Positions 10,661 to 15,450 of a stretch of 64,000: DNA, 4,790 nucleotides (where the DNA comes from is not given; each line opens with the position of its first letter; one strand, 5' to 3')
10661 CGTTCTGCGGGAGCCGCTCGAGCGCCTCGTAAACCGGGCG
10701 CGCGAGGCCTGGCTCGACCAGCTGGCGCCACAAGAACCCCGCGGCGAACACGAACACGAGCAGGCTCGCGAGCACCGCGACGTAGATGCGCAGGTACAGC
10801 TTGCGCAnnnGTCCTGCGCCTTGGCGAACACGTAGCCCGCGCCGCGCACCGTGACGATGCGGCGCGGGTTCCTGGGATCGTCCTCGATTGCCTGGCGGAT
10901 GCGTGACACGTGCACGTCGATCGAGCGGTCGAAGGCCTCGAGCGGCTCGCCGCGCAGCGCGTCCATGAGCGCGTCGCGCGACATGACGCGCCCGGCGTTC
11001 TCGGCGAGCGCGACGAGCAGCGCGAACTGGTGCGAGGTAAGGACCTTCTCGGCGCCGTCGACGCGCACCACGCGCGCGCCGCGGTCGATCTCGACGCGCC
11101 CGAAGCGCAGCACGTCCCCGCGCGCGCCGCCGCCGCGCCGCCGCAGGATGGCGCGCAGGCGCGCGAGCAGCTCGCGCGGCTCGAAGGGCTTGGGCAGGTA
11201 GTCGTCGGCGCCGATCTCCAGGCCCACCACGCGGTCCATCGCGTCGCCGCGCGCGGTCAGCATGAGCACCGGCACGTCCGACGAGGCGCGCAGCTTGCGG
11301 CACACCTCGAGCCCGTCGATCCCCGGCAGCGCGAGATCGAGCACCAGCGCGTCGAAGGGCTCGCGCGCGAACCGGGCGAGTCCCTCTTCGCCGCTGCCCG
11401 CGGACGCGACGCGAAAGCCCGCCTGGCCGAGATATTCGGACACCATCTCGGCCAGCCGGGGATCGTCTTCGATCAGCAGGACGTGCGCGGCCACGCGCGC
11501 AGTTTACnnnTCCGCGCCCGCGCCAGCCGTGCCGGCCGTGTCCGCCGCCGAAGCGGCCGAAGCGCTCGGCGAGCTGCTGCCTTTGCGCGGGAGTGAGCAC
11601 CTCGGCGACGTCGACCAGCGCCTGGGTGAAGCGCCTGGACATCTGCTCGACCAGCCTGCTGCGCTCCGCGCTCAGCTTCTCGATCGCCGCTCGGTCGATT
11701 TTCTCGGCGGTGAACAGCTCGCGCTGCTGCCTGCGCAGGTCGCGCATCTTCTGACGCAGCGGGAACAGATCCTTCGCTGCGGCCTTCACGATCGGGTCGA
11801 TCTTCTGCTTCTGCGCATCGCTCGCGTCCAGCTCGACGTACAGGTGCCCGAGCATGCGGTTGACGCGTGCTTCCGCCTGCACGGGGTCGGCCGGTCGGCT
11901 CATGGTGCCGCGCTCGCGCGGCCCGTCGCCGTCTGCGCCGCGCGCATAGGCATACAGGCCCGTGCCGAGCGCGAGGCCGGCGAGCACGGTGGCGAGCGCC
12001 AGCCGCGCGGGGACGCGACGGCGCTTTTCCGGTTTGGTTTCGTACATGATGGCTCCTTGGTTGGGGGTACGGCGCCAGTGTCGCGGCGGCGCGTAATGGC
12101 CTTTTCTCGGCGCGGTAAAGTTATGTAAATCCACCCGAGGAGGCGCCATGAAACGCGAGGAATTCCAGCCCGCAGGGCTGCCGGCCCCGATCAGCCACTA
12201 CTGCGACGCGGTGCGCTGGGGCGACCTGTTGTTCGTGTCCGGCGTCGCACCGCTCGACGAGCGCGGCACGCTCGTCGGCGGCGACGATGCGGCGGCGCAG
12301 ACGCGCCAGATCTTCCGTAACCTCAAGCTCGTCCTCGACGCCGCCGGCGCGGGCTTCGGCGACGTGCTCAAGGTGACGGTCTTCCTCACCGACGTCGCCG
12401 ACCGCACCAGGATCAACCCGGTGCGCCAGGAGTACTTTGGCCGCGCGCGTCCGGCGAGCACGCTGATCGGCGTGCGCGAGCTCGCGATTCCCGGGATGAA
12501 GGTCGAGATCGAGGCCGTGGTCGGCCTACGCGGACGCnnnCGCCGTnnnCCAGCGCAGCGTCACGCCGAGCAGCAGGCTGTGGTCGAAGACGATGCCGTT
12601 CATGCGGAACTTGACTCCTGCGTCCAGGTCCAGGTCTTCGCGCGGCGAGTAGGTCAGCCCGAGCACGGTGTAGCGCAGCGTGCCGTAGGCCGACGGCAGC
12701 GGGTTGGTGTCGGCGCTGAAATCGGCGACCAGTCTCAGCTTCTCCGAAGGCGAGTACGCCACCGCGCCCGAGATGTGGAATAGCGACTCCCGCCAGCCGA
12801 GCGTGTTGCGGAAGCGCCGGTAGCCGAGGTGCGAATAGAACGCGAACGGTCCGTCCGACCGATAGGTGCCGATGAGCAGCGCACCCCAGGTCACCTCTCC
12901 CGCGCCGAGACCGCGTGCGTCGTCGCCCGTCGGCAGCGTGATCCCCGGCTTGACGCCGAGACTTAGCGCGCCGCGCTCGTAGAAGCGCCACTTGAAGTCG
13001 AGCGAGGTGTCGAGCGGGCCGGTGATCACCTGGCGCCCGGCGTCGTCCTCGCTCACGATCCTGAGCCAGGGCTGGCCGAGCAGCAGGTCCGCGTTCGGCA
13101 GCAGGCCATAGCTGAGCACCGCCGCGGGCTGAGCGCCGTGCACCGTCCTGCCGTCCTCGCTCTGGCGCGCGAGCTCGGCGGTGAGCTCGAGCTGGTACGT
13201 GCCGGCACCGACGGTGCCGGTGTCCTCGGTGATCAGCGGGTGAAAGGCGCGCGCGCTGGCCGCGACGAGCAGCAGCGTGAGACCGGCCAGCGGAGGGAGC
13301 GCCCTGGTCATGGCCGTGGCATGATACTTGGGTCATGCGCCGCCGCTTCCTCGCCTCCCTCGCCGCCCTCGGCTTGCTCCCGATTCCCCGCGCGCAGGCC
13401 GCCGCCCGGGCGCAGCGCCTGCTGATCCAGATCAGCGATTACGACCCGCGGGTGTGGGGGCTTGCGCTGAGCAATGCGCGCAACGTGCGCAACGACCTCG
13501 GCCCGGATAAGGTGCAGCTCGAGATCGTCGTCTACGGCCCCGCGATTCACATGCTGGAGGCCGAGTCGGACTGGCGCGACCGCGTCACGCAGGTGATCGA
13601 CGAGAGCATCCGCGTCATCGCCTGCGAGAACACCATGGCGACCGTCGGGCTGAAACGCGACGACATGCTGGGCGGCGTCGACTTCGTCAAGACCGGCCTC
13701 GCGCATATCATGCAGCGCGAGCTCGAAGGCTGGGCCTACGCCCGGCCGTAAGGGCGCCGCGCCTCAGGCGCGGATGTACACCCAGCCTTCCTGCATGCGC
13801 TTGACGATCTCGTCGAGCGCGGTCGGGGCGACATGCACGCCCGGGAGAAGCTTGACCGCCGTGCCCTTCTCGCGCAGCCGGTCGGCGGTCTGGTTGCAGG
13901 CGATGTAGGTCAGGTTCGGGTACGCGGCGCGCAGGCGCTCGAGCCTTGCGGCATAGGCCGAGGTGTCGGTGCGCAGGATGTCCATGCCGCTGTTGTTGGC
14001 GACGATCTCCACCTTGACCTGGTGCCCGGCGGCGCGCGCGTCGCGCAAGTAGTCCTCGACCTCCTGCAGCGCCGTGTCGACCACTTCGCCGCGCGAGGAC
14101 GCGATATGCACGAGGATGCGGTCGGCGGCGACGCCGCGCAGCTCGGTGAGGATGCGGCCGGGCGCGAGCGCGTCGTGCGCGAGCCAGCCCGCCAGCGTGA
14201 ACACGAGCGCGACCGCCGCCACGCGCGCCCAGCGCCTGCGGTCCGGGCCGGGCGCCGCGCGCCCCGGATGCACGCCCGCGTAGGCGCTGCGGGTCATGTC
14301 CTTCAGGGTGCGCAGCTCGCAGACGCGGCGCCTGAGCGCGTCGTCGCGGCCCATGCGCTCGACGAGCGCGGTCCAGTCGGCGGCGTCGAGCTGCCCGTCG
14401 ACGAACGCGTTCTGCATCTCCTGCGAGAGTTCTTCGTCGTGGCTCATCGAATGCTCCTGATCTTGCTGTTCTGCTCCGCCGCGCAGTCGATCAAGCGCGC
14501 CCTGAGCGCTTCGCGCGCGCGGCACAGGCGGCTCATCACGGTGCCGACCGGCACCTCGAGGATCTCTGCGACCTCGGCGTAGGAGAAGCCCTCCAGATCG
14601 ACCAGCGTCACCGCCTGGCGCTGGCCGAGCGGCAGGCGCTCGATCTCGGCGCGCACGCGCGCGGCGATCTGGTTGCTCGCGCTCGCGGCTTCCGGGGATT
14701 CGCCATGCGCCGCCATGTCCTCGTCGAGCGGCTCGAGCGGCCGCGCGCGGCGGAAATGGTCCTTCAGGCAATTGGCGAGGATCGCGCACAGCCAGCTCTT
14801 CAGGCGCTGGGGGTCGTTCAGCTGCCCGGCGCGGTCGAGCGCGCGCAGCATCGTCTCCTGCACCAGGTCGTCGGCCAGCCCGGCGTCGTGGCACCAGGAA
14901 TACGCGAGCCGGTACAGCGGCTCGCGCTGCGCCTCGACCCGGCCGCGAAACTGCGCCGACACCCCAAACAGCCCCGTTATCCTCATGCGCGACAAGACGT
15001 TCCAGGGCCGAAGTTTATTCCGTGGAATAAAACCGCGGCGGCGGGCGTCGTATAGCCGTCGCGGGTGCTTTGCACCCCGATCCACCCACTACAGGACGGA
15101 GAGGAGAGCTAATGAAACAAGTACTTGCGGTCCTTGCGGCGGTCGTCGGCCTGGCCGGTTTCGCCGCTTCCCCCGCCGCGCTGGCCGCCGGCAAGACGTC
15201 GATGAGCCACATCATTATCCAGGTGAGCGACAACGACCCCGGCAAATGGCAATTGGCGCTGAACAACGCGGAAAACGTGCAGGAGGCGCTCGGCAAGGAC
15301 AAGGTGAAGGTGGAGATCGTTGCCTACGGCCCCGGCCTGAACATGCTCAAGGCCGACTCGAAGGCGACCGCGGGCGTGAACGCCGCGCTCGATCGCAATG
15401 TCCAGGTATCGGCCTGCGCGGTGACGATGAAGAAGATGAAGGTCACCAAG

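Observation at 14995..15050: Back-to-back ECF-type promoters whose -35 elements form a perfect palindrome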

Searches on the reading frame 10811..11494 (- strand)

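Call 53: search_protein_families(library=pfam, proteins=[window:10811-11494:-], max_evalue=0.001)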
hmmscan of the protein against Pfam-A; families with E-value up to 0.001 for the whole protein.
window:10811-11494:- (228 aa): 2 families
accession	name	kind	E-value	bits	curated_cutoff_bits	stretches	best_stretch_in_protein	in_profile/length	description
PF00072.30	Response_reg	-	1e-29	103.3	30.2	1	5-113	1-110/111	Response regulator receiver domain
PF00486.34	Trans_reg_C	-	4.6e-24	84.7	26.2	1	150-223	4-77/77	Transcriptional regulatory protein, C terminal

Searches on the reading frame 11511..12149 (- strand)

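Call 53: search_protein_families(library=pfam, proteins=[window:11511-12149:-], max_evalue=0.001)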
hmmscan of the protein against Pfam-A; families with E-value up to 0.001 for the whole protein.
window:11511-12149:- (213 aa): 2 families
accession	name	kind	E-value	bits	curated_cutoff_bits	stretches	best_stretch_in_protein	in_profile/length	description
PF13801.11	Metal_resist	-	3.7e-17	63.1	29.2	1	50-192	3-125/125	Heavy-metal resistance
PF07813.17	LTXXQ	-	7.3e-11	43.1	24.3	1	99-195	5-98/100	LTXXQ motif family protein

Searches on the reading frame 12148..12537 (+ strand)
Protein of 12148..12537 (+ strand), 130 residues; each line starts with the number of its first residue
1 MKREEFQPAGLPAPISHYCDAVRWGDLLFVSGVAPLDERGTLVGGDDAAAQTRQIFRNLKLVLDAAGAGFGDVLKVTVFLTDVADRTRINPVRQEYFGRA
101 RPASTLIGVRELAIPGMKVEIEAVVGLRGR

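Call 10: search_protein_families(library=pfam, proteins=[window:12148-12537:+], max_evalue=0.01)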
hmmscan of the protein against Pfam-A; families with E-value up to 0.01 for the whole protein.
window:12148-12537:+ (130 aa): 1 family
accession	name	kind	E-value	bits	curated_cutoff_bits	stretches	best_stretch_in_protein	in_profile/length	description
PF01042.26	Ribonuc_L-PSP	-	3.1e-32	111.6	27.3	1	12-125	5-119/121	Endoribonuclease L-PSP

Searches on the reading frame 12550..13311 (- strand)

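Call 10: search_protein_families(library=pfam, proteins=[window:12550-13311:-], max_evalue=0.01)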
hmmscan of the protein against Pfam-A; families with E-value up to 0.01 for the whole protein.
window:12550-13311:- (254 aa): 1 family
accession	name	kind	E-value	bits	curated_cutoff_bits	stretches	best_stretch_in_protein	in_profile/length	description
PF13557.12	Phenol_MetA_deg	-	3.3e-08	34.3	22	1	31-253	10-241/242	Putative MetA-pathway of phenol degradation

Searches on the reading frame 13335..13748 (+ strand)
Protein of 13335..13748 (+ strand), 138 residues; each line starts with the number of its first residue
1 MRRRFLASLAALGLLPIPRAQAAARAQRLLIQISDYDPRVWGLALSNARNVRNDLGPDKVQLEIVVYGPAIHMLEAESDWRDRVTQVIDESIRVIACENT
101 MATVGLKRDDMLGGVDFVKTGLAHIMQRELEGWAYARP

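Call 10: search_protein_families(library=pfam, proteins=[window:13335-13748:+], max_evalue=0.01)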
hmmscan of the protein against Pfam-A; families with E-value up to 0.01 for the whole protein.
window:13335-13748:+ (138 aa): 1 family
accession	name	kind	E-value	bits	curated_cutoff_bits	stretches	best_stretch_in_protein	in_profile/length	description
PF02635.20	DsrE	-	0.00063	20.3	22.7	1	60-134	32-112/116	DsrE/DsrF-like family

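Call 22: search_protein_families(library=ncbifam, proteins=[window:13335-13748:+], max_evalue=0.01)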
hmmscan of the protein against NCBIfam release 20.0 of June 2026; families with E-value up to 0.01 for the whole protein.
window:13335-13748:+ (138 aa): 0 families

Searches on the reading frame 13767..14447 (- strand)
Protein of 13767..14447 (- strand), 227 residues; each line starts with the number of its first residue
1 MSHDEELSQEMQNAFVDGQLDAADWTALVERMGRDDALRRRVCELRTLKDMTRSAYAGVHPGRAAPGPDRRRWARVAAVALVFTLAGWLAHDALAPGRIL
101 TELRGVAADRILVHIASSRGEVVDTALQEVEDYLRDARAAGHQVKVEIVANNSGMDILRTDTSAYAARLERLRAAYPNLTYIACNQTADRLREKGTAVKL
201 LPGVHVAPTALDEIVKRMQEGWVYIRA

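Call 10: search_protein_families(library=pfam, proteins=[window:13767-14447:-], max_evalue=0.01)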
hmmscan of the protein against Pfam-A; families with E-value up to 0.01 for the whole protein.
window:13767-14447:- (227 aa): 0 families

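Call 11: find_homologous_proteins(query=window:13767-14447:-, max_evalue=0.001)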
Query window:13767-14447:- (227 aa): 148 proteins with E <= 0.001 among 8000 candidates; the best 120 are listed.
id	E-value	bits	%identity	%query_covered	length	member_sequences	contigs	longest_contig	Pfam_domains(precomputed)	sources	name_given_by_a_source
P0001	1.5e-138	477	97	100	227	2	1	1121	-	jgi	-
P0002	9.7e-136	468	96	100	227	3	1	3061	-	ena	-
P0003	3.0e-132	457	93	100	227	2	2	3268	-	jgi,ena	-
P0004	4.2e-131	453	93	100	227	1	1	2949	-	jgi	jgi:intracellular sulfur oxidation DsrE/DsrF family protein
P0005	2.3e-127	441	91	100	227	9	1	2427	-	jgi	jgi:uncharacterized protein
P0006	9.0e-124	429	88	100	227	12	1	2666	-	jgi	jgi:intracellular sulfur oxidation DsrE/DsrF family protein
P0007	3.4e-122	424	88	100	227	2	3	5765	-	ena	-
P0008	7.6e-120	416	86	100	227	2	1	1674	-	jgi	-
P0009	2.9e-116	404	84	100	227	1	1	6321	-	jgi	jgi:uncharacterized protein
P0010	2.3e-115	401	82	100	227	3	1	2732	-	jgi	-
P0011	9.5e-115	399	82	100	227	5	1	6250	-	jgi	jgi:intracellular sulfur oxidation DsrE/DsrF family protein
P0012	4.2e-114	397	82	100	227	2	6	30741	-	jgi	jgi:intracellular sulfur oxidation DsrE/DsrF family protein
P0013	6.8e-113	393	82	100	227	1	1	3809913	-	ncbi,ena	-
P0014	6.3e-111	387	80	100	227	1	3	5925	-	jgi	-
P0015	1.3e-109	383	78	100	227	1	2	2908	-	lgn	-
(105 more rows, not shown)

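Call 13: find_related_loci(query=A1, collection=genome_contigs, flank=4000)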
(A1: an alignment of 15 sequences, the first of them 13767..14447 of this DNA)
Query A1 (227 aa) in genome_contigs; peptide patterns used: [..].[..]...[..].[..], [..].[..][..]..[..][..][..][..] (x = any residue, [..] = any of these).
600 stretches matched a pattern (row limit reached: there are more); 90 encode a relative of the query (tblastn E <= 1e-3); the best 80 are kept; 80 distinct loci.
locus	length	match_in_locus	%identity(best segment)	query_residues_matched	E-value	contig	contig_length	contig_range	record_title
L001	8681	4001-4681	93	1-227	2e-129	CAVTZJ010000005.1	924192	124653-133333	MAG: uncultured proteobacterium isolate MFD04428.bin.1.4 genome assembly, contig: contig_52594, whole genome shotgun seq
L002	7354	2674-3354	89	1-227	2e-124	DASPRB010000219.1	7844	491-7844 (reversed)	MAG TPA_asm: Burkholderiales bacterium isolate SMAG_U12214 k141_1019444, whole genome shotgun sequence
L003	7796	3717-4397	88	1-227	4e-120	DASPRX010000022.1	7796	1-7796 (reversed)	MAG TPA_asm: Burkholderiales bacterium isolate SMAG_U12236 k141_607407, whole genome shotgun sequence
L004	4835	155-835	89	1-227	9e-120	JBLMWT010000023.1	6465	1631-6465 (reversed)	MAG: Sphingomonadaceae bacterium isolate MAG275 PRJNA957066_bin54_renamed_22, whole genome shotgun sequence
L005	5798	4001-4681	78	1-227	2e-107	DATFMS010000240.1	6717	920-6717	MAG TPA_asm: Burkholderiales bacterium isolate SMAG_U9231 k141_93708, whole genome shotgun sequence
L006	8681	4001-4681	77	1-227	1e-103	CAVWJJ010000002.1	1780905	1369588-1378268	MAG: uncultured beta proteobacterium isolate MFD05502.bin.2.108 genome assembly, contig: contig_27193, whole genome shot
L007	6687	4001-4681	74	1-227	2e-96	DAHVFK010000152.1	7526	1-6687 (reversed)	MAG TPA_asm: Betaproteobacteria bacterium isolate clean1715 NODE_152_length_7526_cov_4.681038, whole genome shotgun sequ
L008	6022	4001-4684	57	5-227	1e-75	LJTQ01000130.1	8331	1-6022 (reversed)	MAG: Betaproteobacteria bacterium SG8_39 WOR_8-12_11611, whole genome shotgun sequence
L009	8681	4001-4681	82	1-227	1e-114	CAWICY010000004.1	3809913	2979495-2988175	MAG: uncultured proteobacterium isolate MFD00822.bin.1.211 genome assembly, contig: contig_20852, whole genome shotgun s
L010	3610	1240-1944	53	1-227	1e-69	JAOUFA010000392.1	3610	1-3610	MAG: Betaproteobacteria bacterium isolate 4_1_July_SF_Bin28 4_1_July_SF_Bin28_scaffold_17021_c1, whole genome shotgun se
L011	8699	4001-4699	49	1-226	6e-65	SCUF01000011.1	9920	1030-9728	MAG: Betaproteobacteria bacterium isolate FW602_bin.24 FW602_bin.24-1616, whole genome shotgun sequence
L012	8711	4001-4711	46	1-227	5e-63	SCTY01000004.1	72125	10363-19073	MAG: Betaproteobacteria bacterium isolate FW602_bin.15 FW602_bin.15-9384, whole genome shotgun sequence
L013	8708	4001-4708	46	1-227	1e-55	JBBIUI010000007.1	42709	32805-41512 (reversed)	MAG: Rhodocyclales bacterium isolate PGS172224_bin_5 NODE_37_length_42709_cov_2.25363, whole genome shotgun sequence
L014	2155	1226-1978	48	1-227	4e-55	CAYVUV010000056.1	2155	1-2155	MAG TPA_asm: uncultured Candidatus Binatia bacterium isolate binchicken_co200_21 genome assembly, contig: k141_1059740,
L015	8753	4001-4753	47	1-227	1e-52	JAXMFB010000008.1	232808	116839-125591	MAG: Burkholderiaceae bacterium isolate STL-PRO77 C4.6.fa-8, whole genome shotgun sequence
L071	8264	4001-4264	39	10-96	4e-6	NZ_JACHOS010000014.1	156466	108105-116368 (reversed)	Methylorubrum rhodesianum strain DSM 5687 Ga0373205_14, whole genome shotgun sequence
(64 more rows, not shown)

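Call 22: search_protein_families(library=ncbifam, proteins=[window:13767-14447:-], max_evalue=0.01)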
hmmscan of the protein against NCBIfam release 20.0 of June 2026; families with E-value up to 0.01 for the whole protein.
window:13767-14447:- (227 aa): 0 families

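Call 37: search_protein_families(library=pfam, proteins=[L071:3465-3989:+, L071:3973-4542:+, L071:4659-5783:+, L071:5783-6373:+, L071:6415-7464:+], max_evalue=0.001)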
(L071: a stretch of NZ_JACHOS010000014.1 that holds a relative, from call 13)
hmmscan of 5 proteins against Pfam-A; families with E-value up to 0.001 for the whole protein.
L071:3465-3989:+ (175 aa): 5 families
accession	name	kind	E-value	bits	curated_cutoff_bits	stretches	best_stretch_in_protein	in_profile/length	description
PF08281.18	Sigma70_r4_2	-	4.1e-14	52.4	25.7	1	110-159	3-52/54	Sigma-70, region 4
PF04542.20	Sigma70_r2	-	5.8e-10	39.3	24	1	26-86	7-69/71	Sigma-70 region 2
PF04545.22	Sigma70_r4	-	1.4e-08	34.6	24.1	1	122-159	9-46/50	Sigma-70, region 4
PF13384.12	HTH_23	-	0.00026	21.1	24.6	1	126-156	11-40/50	Homeodomain-like domain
PF22029.2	PhyR_sigma2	-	0.00092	19.6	27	0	26-74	6-54/55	Sigma2 domain of PhyR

L071:3973-4542:+ (190 aa): 0 families

L071:4659-5783:+ (375 aa): 0 families

L071:5783-6373:+ (197 aa): 0 families

L071:6415-7464:+ (350 aa): 0 families

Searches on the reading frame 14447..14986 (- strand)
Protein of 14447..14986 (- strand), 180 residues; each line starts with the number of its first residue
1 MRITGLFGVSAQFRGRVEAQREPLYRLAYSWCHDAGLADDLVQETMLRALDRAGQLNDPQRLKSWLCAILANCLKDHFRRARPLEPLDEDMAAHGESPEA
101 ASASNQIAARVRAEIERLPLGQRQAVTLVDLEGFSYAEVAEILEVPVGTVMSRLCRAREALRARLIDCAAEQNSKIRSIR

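Call 10: search_protein_families(library=pfam, proteins=[window:14447-14986:-], max_evalue=0.01)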
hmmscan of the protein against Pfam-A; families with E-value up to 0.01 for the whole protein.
window:14447-14986:- (180 aa): 8 families
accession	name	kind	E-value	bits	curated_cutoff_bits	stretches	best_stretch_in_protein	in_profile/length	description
PF08281.18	Sigma70_r4_2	-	5.5e-18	64.8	25.7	1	110-161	3-54/54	Sigma-70, region 4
PF04542.20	Sigma70_r2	-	8e-14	51.6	24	1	19-82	4-69/71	Sigma-70 region 2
PF04545.22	Sigma70_r4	-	3.8e-09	36.4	24.1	1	116-163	3-50/50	Sigma-70, region 4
PF22233.2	PhyR_sigma-like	-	1.2e-06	28.6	27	1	122-150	8-36/50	Response regulator PhyR, sigma-like domain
PF07638.17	Sigma70_ECF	-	3.9e-05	24.1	21.1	1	113-165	131-183/185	ECF sigma factor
PF13384.12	HTH_23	-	0.0018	18.5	24.6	0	124-156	9-40/50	Homeodomain-like domain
PF22029.2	PhyR_sigma2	-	0.0075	16.7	27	0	28-69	12-53/55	Sigma2 domain of PhyR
PF13518.12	HTH_28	-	0.0088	16.6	25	0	123-159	3-38/52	Helix-turn-helix domain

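Call 22: search_protein_families(library=ncbifam, proteins=[window:14447-14986:-], max_evalue=0.01)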
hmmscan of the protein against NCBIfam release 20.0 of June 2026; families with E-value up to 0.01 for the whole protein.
window:14447-14986:- (180 aa): 89 families (the best 25 are shown)
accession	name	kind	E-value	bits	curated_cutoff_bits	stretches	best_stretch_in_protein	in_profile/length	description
NF009164.0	PRK12511.1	equivalog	9.2e-33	113.3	185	1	17-177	10-172/182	RNA polymerase sigma factor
NF007225.0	PRK09643.1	equivalog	7.4e-29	100.9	190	1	13-175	29-192/204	RNA polymerase sigma factor SigM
NF058625.1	sigma_PG0214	equivalog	1.5e-27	96.4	130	1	11-169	4-165/170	GFO_1088 family ECF-type sigma factor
TIGR02959.1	SigZ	equivalog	1e-26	93.8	168.65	1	29-170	13-153/170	RNA polymerase sigma factor SigZ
TIGR02983.1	SigE-fam_strep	subfamily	4.2e-25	88.5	141.55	1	11-165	6-158/162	SigE family RNA polymerase sigma factor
NF007229.0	PRK09647.1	equivalog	6e-25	87.9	265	1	19-174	52-211/220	RNA polymerase sigma factor SigE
TIGR02937.1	sigma70-ECF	superfamily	1.3e-24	86.7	42.9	1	16-165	6-165/165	sigma-70 family RNA polymerase sigma factor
NF009170.0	PRK12517.1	subfamily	2.5e-24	85.7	197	1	13-167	25-178/188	RNA polymerase sigma factor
NF009166.1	PRK12513.1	equivalog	4e-24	85.4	206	1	11-167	22-188/193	RNA polymerase sigma factor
NF007215.0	PRK09637.1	equivalog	4.3e-24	85.5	212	1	31-169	21-158/181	RNA polymerase sigma factor SigZ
NF007223.0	PRK09641.1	equivalog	6.7e-24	84.8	209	1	13-165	20-184/187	RNA polymerase sigma factor SigW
TIGR02947.1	SigH_actino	hypoth_equivalog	1.1e-23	83.9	251.55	1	24-173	24-187/193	RNA polymerase sigma-70 factor, TIGR02947 family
TIGR02950.1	SigM_subfam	subfamily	3.3e-23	82.3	147.95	1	23-165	12-158/159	RNA polymerase sigma factor, SigM family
NF009192.0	PRK12540.1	equivalog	4.1e-23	81.9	307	1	23-166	17-160/182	RNA polymerase sigma factor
NF004113.0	PRK05602.1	equivalog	1.4e-21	77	208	1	13-171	47-207/211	RNA polymerase sigma factor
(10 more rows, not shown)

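Call 29: search_solved_structures(query=window:14447-14986:-, max_evalue=0.00001)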
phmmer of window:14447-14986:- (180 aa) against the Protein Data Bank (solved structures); distinct sequences matched with E-value up to 0.00001: 21.
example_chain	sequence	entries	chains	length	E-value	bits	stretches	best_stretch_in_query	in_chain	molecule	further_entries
6jcy_F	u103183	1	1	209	8.6e-22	81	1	21-172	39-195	ECF RNA polymerase sigma factor SigH,ECF RNA polymerase sigma factor SigE,ECF RNA polymera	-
6in7_B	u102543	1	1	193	1.2e-19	74.1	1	24-164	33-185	RNA polymerase sigma-H factor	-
8z6g_B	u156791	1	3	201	1.2e-19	74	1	24-165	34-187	RNA polymerase sigma factor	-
5zx2_F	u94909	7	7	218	2.7e-18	69.6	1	21-172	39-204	ECF RNA polymerase sigma factor SigH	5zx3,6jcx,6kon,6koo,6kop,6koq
9m9d_F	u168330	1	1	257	2.6e-17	66.4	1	19-165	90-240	ECF RNA polymerase sigma factor SigE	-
9m9e_F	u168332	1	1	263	2.7e-17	66.3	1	19-165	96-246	ECF RNA polymerase sigma factor SigE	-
9m98_F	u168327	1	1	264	2.8e-17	66.3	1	19-165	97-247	ECF RNA polymerase sigma factor SigE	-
5wuq_A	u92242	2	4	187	6e-17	65.3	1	13-167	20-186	ECF RNA polymerase sigma factor SigW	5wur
1or7_A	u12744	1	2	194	6.8e-14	55.3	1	35-162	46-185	RNA polymerase sigma-E factor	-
6jbq_F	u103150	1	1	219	1e-13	54.8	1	35-162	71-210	ECF RNA polymerase sigma-E factor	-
5uxx_A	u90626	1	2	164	2.7e-12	50.1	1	27-163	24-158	RNA polymerase sigma factor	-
2h27_A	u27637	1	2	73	4.8e-11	46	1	107-163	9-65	RNA polymerase Sigma E factor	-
5fgm_A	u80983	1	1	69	5.6e-11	45.8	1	111-169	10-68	ECF RNA polymerase sigma factor SigR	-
7qh5_A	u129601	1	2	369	1.5e-10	44.4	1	88-171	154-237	RNA polymerase sigma factor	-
6dv9_F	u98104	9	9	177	6.7e-10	42.3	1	10-166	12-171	ECF RNA polymerase sigma factor SigL | RNA polymerase sigma factor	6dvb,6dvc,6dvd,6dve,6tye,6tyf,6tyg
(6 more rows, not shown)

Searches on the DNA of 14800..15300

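Call 59: search_rna_families(source=window, start=14800, end=15300, threshold=evalue, max_evalue=1)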
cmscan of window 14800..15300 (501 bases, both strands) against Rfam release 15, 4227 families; matches with E-value up to 1: 0.
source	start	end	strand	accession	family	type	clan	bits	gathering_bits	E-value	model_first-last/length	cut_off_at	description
